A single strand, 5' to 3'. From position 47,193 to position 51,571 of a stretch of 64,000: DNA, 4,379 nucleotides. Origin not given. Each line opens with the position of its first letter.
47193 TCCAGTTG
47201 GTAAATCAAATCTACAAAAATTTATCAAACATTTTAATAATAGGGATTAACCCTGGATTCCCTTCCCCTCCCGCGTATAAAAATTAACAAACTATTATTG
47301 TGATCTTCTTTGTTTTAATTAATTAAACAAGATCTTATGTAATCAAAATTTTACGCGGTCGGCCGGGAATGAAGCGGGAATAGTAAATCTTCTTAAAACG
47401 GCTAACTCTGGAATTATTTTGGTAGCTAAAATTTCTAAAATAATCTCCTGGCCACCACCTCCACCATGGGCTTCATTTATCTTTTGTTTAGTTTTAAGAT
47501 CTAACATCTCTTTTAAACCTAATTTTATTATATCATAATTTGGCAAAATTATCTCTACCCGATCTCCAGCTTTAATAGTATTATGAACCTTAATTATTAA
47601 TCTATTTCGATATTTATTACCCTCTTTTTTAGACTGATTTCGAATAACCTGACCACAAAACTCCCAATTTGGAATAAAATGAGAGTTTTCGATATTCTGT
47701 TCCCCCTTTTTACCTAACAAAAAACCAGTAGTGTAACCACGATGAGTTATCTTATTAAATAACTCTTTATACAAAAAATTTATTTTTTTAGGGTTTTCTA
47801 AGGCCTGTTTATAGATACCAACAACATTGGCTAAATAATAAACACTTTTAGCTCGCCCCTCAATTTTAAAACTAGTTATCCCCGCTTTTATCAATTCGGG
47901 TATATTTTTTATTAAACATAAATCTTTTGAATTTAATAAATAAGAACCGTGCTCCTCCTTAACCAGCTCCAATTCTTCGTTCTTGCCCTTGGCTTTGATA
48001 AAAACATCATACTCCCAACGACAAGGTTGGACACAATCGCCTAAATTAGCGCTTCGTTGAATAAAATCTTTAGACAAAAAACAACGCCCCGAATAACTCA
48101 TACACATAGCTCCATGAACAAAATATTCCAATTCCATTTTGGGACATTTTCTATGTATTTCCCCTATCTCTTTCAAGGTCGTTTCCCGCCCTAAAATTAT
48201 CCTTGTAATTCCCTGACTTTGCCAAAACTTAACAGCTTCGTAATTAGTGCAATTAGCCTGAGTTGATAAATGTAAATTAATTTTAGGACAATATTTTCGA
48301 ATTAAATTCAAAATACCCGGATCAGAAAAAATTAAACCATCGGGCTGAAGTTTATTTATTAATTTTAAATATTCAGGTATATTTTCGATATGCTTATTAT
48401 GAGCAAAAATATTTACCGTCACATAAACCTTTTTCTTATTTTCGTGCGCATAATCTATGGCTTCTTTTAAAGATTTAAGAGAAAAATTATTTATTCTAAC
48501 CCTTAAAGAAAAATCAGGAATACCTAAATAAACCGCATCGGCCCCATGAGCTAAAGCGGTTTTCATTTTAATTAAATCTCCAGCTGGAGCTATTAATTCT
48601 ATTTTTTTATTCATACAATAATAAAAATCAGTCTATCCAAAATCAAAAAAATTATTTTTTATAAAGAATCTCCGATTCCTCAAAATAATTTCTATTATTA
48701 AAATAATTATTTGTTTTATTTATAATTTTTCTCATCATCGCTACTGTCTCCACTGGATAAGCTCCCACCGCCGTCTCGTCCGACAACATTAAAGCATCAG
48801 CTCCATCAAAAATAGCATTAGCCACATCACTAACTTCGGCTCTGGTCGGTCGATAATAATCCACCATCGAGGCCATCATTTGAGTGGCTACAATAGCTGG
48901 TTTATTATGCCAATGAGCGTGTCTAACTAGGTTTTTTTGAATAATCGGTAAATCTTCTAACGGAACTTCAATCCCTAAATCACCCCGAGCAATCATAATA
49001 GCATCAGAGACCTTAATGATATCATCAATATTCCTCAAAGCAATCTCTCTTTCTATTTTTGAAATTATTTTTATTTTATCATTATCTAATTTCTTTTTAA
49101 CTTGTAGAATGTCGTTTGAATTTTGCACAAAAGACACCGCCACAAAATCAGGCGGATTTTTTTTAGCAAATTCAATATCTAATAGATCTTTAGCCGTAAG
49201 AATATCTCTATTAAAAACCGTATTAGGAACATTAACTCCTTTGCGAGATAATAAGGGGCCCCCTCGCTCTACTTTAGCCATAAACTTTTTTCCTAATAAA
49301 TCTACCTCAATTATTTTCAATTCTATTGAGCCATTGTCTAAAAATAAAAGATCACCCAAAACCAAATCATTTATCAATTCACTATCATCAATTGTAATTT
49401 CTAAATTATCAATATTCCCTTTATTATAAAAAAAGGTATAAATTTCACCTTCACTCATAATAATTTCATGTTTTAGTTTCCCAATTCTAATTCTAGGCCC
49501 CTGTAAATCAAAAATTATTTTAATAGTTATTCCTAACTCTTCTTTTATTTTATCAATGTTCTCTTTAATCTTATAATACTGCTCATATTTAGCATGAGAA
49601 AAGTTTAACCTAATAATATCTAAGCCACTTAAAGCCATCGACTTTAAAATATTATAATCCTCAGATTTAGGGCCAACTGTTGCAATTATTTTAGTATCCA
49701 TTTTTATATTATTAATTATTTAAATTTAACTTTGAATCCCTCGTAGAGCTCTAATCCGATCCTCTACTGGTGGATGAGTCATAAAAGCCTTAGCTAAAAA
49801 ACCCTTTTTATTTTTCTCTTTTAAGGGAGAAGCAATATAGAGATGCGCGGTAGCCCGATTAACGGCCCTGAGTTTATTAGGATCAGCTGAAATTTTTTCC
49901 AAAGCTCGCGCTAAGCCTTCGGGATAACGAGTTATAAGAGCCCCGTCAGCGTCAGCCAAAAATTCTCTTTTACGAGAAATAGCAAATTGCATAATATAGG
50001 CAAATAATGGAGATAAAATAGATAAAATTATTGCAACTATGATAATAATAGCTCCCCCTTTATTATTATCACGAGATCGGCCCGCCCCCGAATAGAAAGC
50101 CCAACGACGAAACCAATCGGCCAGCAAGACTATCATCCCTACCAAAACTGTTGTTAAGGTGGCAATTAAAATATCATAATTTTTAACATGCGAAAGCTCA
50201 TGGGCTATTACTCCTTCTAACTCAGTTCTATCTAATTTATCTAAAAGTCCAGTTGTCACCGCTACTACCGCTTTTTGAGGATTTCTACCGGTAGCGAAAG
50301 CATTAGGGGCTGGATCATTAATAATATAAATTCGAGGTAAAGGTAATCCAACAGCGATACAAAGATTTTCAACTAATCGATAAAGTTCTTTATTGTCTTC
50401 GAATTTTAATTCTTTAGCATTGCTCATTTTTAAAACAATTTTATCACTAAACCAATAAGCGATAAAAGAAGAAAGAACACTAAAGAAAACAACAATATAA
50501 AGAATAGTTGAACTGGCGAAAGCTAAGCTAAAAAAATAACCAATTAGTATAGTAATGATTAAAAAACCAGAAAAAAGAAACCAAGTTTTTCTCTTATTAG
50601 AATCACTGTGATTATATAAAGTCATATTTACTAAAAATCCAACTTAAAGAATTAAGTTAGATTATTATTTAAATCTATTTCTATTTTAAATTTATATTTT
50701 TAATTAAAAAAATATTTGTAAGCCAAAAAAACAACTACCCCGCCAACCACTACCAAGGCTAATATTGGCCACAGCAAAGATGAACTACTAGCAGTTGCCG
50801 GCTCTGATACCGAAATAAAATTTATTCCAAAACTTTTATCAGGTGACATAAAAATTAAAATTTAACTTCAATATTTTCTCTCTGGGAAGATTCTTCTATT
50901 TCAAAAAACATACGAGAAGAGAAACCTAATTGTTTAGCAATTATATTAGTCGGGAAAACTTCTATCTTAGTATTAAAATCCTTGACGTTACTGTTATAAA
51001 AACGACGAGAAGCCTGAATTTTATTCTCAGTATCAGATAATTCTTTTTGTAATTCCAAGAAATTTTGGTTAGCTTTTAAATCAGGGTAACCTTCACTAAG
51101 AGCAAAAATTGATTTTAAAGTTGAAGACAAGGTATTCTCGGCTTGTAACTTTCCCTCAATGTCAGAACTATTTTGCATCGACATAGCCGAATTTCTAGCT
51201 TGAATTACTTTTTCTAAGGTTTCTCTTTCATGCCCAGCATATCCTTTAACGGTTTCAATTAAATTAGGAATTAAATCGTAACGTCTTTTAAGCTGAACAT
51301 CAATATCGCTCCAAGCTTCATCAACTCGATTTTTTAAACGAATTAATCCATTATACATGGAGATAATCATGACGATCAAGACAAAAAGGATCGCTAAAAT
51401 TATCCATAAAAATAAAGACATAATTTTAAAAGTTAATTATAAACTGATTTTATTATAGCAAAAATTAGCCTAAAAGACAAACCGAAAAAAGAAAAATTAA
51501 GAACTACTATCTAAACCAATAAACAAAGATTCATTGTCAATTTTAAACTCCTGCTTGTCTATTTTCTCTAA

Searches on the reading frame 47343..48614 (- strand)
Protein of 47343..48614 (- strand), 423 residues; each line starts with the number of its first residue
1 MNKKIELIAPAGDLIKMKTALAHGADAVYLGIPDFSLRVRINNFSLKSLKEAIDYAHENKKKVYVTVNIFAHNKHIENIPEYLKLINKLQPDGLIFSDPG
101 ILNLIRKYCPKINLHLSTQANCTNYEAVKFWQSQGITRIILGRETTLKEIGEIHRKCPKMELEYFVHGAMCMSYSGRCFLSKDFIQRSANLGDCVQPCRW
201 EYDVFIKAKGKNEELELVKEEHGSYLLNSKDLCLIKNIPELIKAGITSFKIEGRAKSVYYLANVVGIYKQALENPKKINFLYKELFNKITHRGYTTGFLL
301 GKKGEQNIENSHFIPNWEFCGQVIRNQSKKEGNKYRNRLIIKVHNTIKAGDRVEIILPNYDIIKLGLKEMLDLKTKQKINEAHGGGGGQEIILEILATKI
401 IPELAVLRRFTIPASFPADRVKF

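Call 35: search_protein_families(library=pfam, proteins=[window:47343-48614:-])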
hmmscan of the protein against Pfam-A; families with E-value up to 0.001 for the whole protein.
window:47343-48614:- (423 aa): 2 families
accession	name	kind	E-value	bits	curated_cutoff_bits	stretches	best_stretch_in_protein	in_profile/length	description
PF01136.24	Peptidase_U32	-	8.9e-85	284.1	22.4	1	76-304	1-232/233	Peptidase family U32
PF16325.11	Peptidase_U32_C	-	1e-07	32.4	28.2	1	316-385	2-64/83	Peptidase family U32 C-terminal domain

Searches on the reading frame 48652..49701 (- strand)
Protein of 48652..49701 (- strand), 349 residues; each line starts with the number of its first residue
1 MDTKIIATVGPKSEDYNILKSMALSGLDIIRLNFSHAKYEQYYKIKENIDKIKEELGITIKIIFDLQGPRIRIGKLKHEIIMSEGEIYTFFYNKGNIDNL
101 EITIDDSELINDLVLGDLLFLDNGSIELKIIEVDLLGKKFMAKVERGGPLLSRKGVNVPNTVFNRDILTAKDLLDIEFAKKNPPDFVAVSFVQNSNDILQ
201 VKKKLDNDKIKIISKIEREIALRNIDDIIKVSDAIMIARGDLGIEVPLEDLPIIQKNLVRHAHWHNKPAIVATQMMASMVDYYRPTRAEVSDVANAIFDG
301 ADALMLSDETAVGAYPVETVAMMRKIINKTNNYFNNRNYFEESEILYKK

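Call 52: search_protein_families(library=pfam, proteins=[window:48652-49701:-], max_evalue=0.00001)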
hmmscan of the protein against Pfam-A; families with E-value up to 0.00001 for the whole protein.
window:48652-49701:- (349 aa): 1 family
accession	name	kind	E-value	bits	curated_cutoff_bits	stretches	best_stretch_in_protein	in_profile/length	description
PF00224.27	PK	-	1.3e-95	320.7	30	1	3-320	4-328/328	Pyruvate kinase, barrel domain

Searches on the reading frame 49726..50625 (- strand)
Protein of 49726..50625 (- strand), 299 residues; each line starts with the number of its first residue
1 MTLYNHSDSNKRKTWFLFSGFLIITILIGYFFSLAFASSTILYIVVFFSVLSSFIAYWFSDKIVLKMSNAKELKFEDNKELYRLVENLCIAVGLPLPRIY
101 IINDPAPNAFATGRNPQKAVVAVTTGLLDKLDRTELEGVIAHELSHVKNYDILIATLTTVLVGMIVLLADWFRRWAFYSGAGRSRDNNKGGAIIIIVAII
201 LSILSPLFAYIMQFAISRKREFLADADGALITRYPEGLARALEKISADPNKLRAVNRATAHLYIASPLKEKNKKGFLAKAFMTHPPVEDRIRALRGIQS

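Call 52: search_protein_families(library=pfam, proteins=[window:49726-50625:-], max_evalue=0.00001)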
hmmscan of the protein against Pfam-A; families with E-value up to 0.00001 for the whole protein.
window:49726-50625:- (299 aa): 1 family
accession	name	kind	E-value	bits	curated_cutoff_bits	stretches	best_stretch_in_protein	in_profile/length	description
PF01435.24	Peptidase_M48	-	2.2e-32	112.8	20.3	1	77-297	3-185/186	Peptidase family M48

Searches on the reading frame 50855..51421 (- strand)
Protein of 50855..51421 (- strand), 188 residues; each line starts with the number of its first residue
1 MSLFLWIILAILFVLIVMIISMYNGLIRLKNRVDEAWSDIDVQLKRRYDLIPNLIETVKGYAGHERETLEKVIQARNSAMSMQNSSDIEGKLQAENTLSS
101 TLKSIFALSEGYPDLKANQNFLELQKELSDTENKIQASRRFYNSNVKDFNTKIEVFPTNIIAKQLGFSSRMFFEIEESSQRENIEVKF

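Call 52: search_protein_families(library=pfam, proteins=[window:50855-51421:-], max_evalue=0.00001)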
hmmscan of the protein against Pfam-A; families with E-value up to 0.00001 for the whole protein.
window:50855-51421:- (188 aa): 1 family
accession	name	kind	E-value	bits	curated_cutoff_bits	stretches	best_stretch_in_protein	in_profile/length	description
PF04011.17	LemA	-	1.5e-61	207.1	26.2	1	36-188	1-149/149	LemA family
